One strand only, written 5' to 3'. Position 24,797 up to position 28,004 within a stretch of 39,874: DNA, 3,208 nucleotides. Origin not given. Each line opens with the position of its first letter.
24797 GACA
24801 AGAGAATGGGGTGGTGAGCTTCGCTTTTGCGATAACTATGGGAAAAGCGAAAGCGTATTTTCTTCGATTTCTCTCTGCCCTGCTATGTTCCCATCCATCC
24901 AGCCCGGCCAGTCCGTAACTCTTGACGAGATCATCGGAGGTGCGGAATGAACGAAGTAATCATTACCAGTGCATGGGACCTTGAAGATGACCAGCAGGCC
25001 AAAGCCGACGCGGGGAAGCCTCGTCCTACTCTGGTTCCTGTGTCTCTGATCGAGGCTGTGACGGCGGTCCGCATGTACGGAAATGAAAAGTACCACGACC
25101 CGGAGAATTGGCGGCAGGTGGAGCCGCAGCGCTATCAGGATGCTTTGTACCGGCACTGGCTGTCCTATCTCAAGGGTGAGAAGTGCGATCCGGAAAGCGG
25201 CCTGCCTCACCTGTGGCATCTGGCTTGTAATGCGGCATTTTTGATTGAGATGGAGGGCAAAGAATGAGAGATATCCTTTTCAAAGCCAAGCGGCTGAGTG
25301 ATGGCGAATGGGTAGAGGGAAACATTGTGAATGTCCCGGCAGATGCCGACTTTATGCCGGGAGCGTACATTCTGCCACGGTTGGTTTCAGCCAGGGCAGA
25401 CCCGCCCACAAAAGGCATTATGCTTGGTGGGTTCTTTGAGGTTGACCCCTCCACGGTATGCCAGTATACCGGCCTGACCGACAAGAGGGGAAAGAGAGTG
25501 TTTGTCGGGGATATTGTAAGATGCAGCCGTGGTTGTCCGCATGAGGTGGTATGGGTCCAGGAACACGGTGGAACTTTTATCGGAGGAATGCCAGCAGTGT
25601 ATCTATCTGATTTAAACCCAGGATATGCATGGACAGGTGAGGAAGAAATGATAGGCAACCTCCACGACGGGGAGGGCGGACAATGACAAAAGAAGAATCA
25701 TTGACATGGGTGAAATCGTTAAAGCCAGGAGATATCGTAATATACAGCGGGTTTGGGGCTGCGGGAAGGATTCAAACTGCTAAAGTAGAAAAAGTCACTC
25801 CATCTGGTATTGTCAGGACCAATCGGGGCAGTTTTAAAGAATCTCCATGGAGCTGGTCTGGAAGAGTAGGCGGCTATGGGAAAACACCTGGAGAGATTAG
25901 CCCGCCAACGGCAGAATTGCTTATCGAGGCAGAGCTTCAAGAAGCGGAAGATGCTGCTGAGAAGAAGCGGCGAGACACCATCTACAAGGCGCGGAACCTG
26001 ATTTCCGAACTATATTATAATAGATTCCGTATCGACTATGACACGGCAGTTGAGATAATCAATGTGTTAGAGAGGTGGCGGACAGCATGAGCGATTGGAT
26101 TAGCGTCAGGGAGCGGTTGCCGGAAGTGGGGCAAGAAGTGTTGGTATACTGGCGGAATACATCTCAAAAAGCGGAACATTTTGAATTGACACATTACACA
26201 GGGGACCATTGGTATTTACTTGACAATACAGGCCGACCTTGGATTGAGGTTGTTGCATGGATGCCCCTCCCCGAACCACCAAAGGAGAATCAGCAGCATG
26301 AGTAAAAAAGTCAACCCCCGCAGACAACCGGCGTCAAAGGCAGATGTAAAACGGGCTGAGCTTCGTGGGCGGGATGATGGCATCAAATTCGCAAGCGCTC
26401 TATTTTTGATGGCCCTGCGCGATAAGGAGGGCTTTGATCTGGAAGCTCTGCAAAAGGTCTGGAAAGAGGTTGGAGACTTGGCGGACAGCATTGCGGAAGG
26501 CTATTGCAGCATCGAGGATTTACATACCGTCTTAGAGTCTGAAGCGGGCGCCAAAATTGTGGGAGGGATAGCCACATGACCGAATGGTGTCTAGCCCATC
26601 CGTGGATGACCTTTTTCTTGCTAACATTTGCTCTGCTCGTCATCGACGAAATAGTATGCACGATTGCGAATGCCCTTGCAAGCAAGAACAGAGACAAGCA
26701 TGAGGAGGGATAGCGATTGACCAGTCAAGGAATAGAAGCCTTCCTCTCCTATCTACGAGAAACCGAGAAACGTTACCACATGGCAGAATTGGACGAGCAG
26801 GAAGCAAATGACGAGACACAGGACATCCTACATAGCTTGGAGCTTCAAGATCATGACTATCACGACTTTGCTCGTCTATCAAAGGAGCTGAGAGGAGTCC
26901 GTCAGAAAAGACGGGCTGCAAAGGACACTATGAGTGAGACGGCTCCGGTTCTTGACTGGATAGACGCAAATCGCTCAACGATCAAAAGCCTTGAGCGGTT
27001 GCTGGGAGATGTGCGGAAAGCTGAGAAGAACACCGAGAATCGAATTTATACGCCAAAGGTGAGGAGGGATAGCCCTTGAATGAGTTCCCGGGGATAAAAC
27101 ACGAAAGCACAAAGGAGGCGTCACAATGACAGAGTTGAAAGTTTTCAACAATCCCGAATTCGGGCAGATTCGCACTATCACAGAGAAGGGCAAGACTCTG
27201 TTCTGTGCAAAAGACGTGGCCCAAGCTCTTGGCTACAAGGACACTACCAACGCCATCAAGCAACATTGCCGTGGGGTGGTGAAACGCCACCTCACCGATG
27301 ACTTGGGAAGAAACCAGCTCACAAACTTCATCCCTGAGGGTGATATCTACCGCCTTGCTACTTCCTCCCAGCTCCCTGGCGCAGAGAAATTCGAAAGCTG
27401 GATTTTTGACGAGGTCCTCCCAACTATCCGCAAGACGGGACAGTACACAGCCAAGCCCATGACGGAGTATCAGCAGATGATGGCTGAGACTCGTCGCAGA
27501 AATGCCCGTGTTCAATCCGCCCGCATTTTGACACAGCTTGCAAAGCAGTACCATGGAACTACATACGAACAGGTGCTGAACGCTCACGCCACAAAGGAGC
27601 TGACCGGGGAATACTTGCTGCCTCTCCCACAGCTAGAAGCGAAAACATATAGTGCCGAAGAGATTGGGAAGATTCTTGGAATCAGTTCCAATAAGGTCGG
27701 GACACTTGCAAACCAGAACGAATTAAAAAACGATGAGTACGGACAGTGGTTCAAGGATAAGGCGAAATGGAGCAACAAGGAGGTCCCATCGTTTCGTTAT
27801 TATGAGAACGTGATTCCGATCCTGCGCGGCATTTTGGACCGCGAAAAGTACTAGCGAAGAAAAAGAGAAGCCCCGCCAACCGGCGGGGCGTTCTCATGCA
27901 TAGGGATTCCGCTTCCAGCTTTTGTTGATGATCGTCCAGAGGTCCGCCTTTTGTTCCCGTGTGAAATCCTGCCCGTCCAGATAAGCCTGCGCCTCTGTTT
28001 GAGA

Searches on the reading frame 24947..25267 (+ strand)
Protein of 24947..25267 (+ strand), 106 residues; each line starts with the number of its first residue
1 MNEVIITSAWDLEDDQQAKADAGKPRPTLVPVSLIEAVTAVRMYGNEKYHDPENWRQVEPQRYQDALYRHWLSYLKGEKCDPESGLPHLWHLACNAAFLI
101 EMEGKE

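Call 25: search_protein_families(library=phrogs, proteins=[window:24947-25267:+], max_evalue=0.001)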
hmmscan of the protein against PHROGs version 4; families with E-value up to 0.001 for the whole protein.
window:24947-25267:+ (106 aa): 10 families
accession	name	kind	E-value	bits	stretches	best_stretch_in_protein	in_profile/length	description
phrog_801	-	DNA, RNA and nucleotide metabolism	3.2e-30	107.1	1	15-103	98-187/476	dATP / dGTP pyrophosphohydrolase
phrog_5033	-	lysis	4e-22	80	1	14-103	75-168/178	endolysin; inhibits RNA polymerase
phrog_2252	-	lysis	4.8e-21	76.7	1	18-103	106-192/285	endolysin; inhibits RNA polymerase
phrog_19680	-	unknown function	2.8e-19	70.9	1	15-105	88-182/188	-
phrog_37590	-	unknown function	2e-13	51.1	1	16-101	44-141/341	-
phrog_31158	-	unknown function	2.7e-08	34.7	1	14-95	5-88/224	-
phrog_5332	-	unknown function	9.5e-08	32.8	1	25-103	123-201/215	-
phrog_11257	-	unknown function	1.3e-07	32.9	1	23-100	19-96/200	-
phrog_16254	-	unknown function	5.9e-06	26.9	1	23-101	25-103/377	-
phrog_18716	-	unknown function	0.00052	21.2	1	21-94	20-92/114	-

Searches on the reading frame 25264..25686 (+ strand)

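Call 25: search_protein_families(library=phrogs, proteins=[window:25264-25686:+], max_evalue=0.001)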
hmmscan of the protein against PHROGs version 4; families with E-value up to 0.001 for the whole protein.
window:25264-25686:+ (140 aa): 2 families
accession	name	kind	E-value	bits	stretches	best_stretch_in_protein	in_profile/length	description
phrog_8684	-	unknown function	3.6e-21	76.8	1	1-88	2-84/164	-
phrog_98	-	unknown function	2.6e-17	64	1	53-135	62-145/208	-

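Call 64: search_protein_families(library=pfam, proteins=[window:25264-25686:+], max_evalue=0.05)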
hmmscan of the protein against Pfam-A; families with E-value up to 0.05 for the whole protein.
window:25264-25686:+ (140 aa): 1 family
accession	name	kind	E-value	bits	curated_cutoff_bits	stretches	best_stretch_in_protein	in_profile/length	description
PF09643.15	YopX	-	4.4e-07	30.4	22.4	1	63-135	48-122/128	YopX protein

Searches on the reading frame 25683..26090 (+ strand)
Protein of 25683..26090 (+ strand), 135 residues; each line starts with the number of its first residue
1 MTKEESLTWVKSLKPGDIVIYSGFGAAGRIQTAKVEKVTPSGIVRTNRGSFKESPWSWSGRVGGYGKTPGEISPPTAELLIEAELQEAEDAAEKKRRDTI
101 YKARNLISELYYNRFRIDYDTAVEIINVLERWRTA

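Call 25: search_protein_families(library=phrogs, proteins=[window:25683-26090:+], max_evalue=0.001)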
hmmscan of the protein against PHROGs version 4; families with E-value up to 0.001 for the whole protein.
window:25683-26090:+ (135 aa): 1 family
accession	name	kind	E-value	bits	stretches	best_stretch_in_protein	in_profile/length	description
phrog_9662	-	unknown function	6.3e-08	34.3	1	1-54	1-55/118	-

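Call 64: search_protein_families(library=pfam, proteins=[window:25683-26090:+], max_evalue=0.05)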
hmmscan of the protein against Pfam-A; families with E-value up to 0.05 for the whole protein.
window:25683-26090:+ (135 aa): 0 families

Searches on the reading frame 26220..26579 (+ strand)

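Call 25: search_protein_families(library=phrogs, proteins=[window:26220-26579:+], max_evalue=0.001)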
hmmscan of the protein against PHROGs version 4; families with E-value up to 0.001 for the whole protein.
window:26220-26579:+ (119 aa): 0 families

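Call 65: search_protein_families(library=pfam, proteins=[window:26220-26579:+], max_evalue=0.05)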
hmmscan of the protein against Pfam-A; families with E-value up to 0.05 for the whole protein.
window:26220-26579:+ (119 aa): 1 family
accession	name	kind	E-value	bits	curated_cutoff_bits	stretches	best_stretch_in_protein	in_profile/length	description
PF06969.22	HemN_C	-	0.011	16.3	24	0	58-107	7-62/67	HemN C-terminal domain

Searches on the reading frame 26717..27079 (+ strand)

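Call 25: search_protein_families(library=phrogs, proteins=[window:26717-27079:+], max_evalue=0.001)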
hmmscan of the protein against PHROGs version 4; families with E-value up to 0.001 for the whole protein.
window:26717-27079:+ (120 aa): 2 families
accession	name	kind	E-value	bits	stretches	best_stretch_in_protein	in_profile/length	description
phrog_2717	-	unknown function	9.7e-15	55.8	1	10-115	70-175/193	-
phrog_32601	-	unknown function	1.6e-05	25.8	1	30-112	56-139/184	-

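Call 65: search_protein_families(library=pfam, proteins=[window:26717-27079:+], max_evalue=0.05)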
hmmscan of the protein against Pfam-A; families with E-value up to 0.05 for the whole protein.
window:26717-27079:+ (120 aa): 2 families
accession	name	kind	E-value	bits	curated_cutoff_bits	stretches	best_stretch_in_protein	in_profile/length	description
PF06148.17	COG2_N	-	3.7e-05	24.2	24.3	1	41-66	47-72/75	COG2 N-terminal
PF10611.14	DUF2469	-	0.012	16.6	25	1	9-62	27-80/100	Protein of unknown function (DUF2469)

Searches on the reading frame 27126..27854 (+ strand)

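Call 25: search_protein_families(library=phrogs, proteins=[window:27126-27854:+], max_evalue=0.001)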
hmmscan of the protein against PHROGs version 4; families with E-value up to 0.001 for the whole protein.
window:27126-27854:+ (242 aa): 14 families
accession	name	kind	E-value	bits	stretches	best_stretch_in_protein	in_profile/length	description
phrog_7940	-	unknown function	2.7e-50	172.3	1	1-238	1-250/252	-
phrog_130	-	transcription regulation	3.6e-46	159.2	1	1-209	157-364/480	anti-repressor Ant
phrog_2899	-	transcription regulation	1.1e-40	140.9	1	1-168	4-159/263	anti-repressor Ant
phrog_1726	-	transcription regulation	2.2e-36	127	1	109-240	128-261/264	anti-repressor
phrog_463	-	transcription regulation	6.4e-35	121.9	1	1-139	2-148/250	anti-repressor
phrog_32874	-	unknown function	3.4e-34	118.6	1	131-236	3-108/114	-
phrog_2593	-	transcription regulation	2.8e-29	103.6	1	14-143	31-167/255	anti-repressor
phrog_5060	-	transcription regulation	4e-23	83.6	1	14-175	16-194/224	anti-repressor Ant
phrog_245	-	transcription regulation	4.7e-23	83.2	1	7-148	46-187/319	anti-repressor Ant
phrog_25722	-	unknown function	4.4e-22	79.5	1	2-111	2-112/150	-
phrog_2011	-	transcription regulation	9.5e-20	72.4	1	4-112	1-121/275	anti-repressor Ant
phrog_9976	-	transcription regulation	3.5e-17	63.9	1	6-119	5-120/188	anti-repressor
phrog_2977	-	transcription regulation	2.1e-15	57.8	1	1-82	61-146/150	anti-repressor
phrog_34000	-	unknown function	1.8e-05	25.6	1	6-118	16-136/194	-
